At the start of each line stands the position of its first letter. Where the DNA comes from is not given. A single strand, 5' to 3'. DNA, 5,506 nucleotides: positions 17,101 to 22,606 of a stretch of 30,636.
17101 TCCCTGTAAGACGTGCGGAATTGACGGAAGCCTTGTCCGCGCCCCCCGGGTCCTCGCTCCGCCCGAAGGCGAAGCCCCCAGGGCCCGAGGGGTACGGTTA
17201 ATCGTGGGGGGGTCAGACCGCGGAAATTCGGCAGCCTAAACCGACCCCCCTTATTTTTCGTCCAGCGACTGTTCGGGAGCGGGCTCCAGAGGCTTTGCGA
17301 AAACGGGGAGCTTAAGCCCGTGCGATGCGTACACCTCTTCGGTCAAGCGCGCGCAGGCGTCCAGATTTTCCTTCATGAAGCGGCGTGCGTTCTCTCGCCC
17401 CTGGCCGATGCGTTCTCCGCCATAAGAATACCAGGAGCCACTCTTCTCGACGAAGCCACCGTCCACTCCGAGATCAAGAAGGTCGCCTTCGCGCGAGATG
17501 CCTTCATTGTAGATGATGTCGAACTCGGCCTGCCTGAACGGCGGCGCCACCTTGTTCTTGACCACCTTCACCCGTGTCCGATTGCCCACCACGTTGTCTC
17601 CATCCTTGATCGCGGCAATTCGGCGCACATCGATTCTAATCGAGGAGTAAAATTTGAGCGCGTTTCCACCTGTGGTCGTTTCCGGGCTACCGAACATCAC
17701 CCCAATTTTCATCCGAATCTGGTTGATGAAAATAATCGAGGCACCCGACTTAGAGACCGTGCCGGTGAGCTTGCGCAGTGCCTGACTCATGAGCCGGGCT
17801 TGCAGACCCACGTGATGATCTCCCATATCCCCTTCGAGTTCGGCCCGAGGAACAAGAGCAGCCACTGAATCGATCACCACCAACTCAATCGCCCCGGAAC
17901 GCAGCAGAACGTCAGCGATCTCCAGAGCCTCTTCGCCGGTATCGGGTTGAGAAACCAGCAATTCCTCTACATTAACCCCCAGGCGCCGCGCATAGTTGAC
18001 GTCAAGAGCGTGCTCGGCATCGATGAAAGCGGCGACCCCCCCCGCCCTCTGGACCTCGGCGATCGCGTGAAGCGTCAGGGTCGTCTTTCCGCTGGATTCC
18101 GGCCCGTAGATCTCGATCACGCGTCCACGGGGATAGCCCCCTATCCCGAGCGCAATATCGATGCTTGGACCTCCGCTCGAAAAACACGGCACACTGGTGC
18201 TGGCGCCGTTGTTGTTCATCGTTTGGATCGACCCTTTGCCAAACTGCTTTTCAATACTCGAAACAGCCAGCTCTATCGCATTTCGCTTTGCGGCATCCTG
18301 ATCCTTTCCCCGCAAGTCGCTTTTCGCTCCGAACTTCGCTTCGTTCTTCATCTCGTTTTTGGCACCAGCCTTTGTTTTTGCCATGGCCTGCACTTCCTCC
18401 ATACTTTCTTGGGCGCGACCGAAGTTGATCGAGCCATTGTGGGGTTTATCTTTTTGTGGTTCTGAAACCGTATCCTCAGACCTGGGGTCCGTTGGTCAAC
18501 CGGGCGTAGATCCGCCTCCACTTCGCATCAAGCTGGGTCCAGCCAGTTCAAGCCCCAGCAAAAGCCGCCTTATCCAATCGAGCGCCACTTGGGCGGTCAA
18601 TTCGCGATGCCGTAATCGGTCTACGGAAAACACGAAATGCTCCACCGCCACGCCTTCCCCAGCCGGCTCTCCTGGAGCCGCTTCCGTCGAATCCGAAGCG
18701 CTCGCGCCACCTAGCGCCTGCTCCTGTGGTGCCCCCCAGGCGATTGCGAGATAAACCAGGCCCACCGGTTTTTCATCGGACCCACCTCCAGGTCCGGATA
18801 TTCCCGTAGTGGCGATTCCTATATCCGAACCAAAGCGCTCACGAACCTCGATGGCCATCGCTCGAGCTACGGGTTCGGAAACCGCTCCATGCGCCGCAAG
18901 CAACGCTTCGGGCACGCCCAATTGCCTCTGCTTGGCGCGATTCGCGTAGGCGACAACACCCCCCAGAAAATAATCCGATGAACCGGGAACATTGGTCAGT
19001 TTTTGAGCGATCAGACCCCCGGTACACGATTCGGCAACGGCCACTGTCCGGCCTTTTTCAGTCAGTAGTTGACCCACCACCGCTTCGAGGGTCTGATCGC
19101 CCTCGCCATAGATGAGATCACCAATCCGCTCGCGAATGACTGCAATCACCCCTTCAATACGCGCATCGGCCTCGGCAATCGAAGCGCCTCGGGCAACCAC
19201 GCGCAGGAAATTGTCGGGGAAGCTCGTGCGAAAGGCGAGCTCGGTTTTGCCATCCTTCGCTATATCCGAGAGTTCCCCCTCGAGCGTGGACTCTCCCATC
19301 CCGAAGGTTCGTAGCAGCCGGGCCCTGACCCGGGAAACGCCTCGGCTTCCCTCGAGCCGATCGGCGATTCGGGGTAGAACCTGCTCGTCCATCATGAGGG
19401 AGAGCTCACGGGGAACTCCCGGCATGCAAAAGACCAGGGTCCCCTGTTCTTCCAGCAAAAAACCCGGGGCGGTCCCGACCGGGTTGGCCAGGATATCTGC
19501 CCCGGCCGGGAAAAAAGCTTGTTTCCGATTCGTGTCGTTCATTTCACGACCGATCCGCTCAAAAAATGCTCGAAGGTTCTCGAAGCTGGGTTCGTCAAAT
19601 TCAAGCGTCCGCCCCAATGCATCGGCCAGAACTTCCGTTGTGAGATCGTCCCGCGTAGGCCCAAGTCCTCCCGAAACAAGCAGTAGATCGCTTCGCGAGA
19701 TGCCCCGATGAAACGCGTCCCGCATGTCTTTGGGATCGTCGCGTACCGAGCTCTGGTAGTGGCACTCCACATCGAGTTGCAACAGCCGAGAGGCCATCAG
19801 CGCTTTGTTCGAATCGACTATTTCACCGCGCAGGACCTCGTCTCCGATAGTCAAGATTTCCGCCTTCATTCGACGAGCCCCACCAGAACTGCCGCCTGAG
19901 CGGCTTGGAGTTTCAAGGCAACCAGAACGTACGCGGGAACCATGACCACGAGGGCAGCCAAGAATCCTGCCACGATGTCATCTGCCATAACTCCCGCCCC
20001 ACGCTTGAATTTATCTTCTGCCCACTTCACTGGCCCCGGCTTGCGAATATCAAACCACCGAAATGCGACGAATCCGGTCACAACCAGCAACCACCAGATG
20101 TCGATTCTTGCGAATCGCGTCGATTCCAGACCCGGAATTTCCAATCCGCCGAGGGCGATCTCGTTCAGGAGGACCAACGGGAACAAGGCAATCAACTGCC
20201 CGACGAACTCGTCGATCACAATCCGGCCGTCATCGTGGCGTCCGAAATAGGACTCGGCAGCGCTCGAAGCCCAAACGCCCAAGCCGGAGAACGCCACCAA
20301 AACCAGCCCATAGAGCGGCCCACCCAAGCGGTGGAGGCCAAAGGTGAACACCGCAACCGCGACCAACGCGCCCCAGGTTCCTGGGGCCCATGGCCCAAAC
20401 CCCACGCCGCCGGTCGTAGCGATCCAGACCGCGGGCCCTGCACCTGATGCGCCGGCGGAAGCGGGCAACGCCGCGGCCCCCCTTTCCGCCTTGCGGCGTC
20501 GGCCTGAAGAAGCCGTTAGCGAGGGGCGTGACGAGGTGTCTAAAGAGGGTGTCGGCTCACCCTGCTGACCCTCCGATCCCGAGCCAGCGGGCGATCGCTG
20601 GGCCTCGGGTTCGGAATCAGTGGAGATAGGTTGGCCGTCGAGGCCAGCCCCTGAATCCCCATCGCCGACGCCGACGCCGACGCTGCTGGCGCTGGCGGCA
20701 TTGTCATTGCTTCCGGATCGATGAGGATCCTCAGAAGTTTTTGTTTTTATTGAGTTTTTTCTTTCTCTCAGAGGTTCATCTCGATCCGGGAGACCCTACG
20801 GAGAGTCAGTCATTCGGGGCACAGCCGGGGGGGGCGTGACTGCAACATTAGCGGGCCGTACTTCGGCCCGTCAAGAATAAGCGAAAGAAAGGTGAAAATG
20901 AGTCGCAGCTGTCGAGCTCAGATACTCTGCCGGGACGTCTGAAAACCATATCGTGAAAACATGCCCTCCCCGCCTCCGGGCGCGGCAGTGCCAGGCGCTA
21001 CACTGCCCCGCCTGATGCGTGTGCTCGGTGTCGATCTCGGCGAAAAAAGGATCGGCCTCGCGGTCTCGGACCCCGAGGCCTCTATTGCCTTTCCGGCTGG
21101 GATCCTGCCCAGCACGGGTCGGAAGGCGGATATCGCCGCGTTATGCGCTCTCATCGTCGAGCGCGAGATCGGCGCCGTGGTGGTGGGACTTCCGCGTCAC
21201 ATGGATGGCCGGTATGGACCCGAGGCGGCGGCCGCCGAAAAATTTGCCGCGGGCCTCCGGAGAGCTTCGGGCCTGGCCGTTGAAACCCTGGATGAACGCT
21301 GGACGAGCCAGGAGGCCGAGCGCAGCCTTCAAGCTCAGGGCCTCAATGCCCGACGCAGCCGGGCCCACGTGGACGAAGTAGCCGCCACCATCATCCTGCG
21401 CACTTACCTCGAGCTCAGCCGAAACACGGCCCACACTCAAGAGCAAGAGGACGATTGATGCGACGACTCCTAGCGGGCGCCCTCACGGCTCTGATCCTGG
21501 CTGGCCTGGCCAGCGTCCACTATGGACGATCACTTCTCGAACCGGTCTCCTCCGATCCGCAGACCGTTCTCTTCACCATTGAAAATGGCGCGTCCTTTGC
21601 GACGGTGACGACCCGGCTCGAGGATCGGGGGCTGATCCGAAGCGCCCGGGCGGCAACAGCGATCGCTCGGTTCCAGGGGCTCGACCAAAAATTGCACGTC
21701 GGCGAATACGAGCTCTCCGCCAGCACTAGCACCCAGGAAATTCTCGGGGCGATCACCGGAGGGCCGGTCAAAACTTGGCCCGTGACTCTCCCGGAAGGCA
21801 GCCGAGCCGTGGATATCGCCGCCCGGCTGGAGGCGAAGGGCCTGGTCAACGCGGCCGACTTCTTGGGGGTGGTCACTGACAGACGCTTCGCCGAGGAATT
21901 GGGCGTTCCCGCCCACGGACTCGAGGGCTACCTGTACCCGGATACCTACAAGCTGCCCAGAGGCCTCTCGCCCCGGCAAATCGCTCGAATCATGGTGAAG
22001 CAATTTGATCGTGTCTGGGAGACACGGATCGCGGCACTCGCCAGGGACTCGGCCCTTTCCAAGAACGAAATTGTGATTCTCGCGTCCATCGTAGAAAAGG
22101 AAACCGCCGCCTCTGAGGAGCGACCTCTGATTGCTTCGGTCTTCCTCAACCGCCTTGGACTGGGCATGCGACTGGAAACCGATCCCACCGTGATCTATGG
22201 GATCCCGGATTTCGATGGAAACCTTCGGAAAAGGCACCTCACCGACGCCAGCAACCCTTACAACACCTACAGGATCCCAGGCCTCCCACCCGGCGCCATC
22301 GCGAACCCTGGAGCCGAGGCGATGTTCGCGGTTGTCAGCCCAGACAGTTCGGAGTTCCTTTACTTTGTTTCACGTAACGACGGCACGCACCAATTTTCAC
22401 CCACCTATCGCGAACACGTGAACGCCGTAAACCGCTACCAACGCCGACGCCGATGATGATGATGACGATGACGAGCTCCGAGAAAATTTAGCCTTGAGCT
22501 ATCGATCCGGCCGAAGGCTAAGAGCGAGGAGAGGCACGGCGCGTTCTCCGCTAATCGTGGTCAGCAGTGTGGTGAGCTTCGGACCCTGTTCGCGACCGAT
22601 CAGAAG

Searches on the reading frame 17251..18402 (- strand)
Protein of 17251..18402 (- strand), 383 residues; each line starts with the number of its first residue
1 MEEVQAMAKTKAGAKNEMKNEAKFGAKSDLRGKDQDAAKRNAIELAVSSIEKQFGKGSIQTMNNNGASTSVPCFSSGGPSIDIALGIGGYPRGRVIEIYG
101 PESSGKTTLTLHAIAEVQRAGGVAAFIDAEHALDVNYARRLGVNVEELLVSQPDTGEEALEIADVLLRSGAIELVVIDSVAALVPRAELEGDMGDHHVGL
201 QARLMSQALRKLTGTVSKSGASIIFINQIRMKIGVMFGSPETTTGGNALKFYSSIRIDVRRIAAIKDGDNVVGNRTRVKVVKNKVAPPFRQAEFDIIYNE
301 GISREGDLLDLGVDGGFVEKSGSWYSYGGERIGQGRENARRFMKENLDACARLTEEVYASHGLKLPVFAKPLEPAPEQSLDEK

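Call 36: search_protein_families(library=ncbifam, proteins=[window:17251-18402:-], max_evalue=0.00001)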
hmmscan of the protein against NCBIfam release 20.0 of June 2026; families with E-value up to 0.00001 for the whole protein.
window:17251-18402:- (383 aa): 9 families
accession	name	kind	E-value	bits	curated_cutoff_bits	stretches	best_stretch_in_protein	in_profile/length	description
TIGR02012.1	tigrfam_recA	equivalog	4.2e-161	535.6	325.3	1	39-357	2-319/321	recombinase RecA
NF007072.0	PRK09519.1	equivalog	2.4e-141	472.7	1024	2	36-285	4-252/790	intein-containing recombinase RecA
TIGR02237.1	recomb_radB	equivalog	2.3e-14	53.8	172.4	1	87-261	6-178/210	DNA repair and recombination protein RadB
NF033429.2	ImuA_translesion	equivalog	5.7e-12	45.9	150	1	68-176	10-119/181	translesion DNA synthesis-associated protein ImuA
NF003301.0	PRK04301.1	equivalog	6.9e-11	41.9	259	1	75-261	84-283/316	DNA repair and recombination protein RadA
NF006861.0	PRK09361.1-1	equivalog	2.8e-10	40.1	278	1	75-261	6-196/235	DNA repair and recombination protein RadB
TIGR02236.1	recomb_radA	equivalog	4.4e-08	32.8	361.15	1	74-261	78-279/311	DNA repair and recombination protein RadA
TIGR02239.1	recomb_RAD51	equivalog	2.1e-06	27.1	478.05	1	68-261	72-281/316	DNA repair protein RAD51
NF058630.1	repair_Rv3395c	exception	2.8e-06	27.2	65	1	88-186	5-93/153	DnaE2-dependent mutagenesis accessory factor ImuA'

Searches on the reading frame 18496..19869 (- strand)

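Call 36: search_protein_families(library=ncbifam, proteins=[window:18496-19869:-], max_evalue=0.00001)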
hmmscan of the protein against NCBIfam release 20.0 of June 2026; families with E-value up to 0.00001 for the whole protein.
window:18496-19869:- (457 aa): 14 families
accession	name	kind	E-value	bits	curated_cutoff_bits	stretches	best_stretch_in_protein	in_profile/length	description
NF001813.0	PRK00549.1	equivalog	5.5e-127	424.2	379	1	1-438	1-412/414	competence/damage-inducible protein A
TIGR00200.1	cinA_nterm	subfamily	1.2e-105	353.6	243.15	1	1-379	2-378/414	CinA family nicotinamide mononucleotide deamidase-related protein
NF002978.0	PRK03673.1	equivalog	9.6e-55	186.1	496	1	1-293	2-287/398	nicotinamide mononucleotide deamidase-related protein YfaY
NF002291.0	PRK01215.1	equivalog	5.7e-43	146.9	293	1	2-171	5-174/264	nicotinamide mononucleotide deamidase-related protein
TIGR00199.1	PncC_domain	subfamily_domain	1.2e-41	142.2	68.9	1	265-378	1-114/149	nicotinamide-nucleotide amidohydrolase family protein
NF002977.0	PRK03670.1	equivalog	4.4e-40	137.7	305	1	1-171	1-179/252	competence damage-inducible protein A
NF002975.0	PRK03661.1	equivalog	4.3e-36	124.1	212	1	261-379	9-127/164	nicotinamide-nucleotide amidase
TIGR00177.1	molyb_syn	domain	5.7e-27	94.5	85.35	1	1-164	2-146/148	molybdenum cofactor synthesis domain-containing protein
NF002972.0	PRK03657.1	equivalog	5.5e-23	81.6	201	1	259-376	18-135/175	2-oxo-tetronate isomerase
NF011068.0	PRK14498.1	equivalog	2e-11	42.7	534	1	4-83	197-276/647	molybdopterin biosynthesis protein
NF007960.1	PRK10680.1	equivalog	5.7e-09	35.2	440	1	4-83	184-263/401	molybdopterin molybdotransferase MoeA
NF045515.2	Glp_gephyrin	equivalog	1.8e-07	30.3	475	1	3-83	184-264/403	molybdotransferase-like divisome protein Glp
NF050098.1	MoeA_actino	exception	1.5e-06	27.2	560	1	4-91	185-270/400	molybdopterin molybdotransferase MoeA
NF011067.0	PRK14497.1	equivalog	7.8e-06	24.7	536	0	4-76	190-262/546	putative molybdopterin biosynthesis protein MoeA/unknown domain fusion protein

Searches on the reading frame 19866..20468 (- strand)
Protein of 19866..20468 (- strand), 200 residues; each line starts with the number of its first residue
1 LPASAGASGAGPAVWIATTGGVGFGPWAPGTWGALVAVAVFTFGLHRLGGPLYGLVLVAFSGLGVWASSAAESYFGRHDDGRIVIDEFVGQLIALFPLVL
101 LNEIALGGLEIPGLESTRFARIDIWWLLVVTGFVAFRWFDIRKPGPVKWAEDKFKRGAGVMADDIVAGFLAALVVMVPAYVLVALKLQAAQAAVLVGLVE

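Call 52: search_protein_families(library=pfam, proteins=[window:19866-20468:-], max_evalue=0.001)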
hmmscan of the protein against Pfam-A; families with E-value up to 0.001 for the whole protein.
window:19866-20468:- (200 aa): 1 family
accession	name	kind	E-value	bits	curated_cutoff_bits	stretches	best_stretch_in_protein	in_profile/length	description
PF04608.18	PgpA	-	1.1e-37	129.6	28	1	15-177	1-139/141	Phosphatidylglycerophosphatase A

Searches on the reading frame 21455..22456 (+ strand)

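Call 36: search_protein_families(library=ncbifam, proteins=[window:21455-22456:+], max_evalue=0.00001)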
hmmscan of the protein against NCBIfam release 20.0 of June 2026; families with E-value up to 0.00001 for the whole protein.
window:21455-22456:+ (333 aa): 2 families
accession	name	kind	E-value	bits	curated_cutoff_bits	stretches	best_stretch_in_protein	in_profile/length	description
TIGR00247.1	TIGR00247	hypoth_equivalog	1.4e-70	238.1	103.4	1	11-330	11-342/347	endolytic transglycosylase MltG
NF007619.0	PRK10270.1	equivalog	3.3e-47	161.2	532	1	22-329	24-331/340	cell division protein YceG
